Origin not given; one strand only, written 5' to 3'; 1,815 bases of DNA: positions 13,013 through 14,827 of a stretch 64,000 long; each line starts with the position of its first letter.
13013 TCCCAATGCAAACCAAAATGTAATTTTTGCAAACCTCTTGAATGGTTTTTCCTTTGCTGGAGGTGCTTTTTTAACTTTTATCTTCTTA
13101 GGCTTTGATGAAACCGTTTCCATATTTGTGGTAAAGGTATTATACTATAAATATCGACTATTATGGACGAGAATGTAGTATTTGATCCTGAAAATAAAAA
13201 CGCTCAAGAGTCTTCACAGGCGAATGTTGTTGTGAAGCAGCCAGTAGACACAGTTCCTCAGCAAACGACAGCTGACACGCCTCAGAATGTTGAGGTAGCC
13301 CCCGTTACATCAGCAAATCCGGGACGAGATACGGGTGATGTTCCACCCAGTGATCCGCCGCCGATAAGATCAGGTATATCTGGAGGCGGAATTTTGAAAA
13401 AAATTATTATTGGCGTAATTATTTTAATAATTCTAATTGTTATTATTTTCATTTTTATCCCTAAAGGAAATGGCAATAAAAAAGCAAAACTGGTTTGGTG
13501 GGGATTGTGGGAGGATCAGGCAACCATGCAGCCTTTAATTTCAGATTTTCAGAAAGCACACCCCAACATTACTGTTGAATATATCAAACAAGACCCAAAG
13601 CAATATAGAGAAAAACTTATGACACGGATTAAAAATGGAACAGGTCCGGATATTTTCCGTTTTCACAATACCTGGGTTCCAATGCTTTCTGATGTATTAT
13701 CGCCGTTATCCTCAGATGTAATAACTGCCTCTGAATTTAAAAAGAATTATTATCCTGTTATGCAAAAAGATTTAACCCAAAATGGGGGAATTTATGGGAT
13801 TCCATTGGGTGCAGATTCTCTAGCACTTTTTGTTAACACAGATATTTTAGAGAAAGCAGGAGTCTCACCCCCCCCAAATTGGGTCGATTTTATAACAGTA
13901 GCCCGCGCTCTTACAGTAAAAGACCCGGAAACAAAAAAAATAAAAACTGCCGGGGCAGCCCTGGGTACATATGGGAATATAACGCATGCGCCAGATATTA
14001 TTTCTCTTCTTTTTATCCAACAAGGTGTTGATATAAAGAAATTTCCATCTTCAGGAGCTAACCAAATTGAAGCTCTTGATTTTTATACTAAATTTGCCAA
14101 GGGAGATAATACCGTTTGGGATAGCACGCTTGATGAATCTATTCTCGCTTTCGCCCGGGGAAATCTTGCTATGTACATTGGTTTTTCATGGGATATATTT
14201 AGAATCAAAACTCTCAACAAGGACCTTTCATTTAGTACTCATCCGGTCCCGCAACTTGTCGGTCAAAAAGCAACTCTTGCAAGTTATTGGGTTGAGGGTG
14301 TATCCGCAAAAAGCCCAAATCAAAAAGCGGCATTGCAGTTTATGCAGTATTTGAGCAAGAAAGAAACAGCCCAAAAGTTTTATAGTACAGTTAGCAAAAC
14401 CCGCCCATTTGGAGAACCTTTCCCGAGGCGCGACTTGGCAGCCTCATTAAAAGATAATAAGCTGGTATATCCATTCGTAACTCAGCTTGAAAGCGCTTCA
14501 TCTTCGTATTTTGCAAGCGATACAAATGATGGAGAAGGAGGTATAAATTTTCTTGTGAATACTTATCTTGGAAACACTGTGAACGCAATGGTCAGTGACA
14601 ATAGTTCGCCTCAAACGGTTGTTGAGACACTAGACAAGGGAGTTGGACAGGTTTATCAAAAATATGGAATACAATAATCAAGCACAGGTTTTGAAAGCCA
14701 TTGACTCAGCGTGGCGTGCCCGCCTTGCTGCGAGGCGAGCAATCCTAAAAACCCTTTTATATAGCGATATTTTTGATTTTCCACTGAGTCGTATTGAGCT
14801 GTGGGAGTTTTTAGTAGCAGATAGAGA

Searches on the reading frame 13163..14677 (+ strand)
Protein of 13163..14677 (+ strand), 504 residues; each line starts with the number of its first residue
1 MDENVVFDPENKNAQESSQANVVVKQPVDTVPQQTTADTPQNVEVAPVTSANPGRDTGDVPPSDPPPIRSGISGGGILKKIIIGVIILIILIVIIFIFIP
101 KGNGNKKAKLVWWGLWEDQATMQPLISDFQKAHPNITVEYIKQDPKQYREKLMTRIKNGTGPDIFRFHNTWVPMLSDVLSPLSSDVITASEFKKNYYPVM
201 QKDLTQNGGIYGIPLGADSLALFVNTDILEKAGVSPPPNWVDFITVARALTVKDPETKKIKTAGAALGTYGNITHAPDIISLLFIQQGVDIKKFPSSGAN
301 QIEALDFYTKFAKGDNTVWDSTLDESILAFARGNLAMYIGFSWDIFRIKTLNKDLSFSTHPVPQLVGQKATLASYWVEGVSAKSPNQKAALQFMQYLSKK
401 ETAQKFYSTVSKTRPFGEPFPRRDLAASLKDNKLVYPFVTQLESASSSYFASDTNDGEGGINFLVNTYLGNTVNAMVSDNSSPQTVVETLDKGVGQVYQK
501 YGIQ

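Call 26: search_protein_families(library=pfam, proteins=[window:13163-14677:+], max_evalue=0.00001)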
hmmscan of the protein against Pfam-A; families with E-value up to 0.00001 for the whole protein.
window:13163-14677:+ (504 aa): 2 families
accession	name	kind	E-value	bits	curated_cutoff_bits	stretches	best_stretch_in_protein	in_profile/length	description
PF01547.30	SBP_bac_1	-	1.8e-33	117.3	26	1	117-403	5-306/307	Bacterial extracellular solute-binding protein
PF13416.11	SBP_bac_8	-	2.2e-33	116.7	27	1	125-415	2-260/279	Bacterial extracellular solute-binding protein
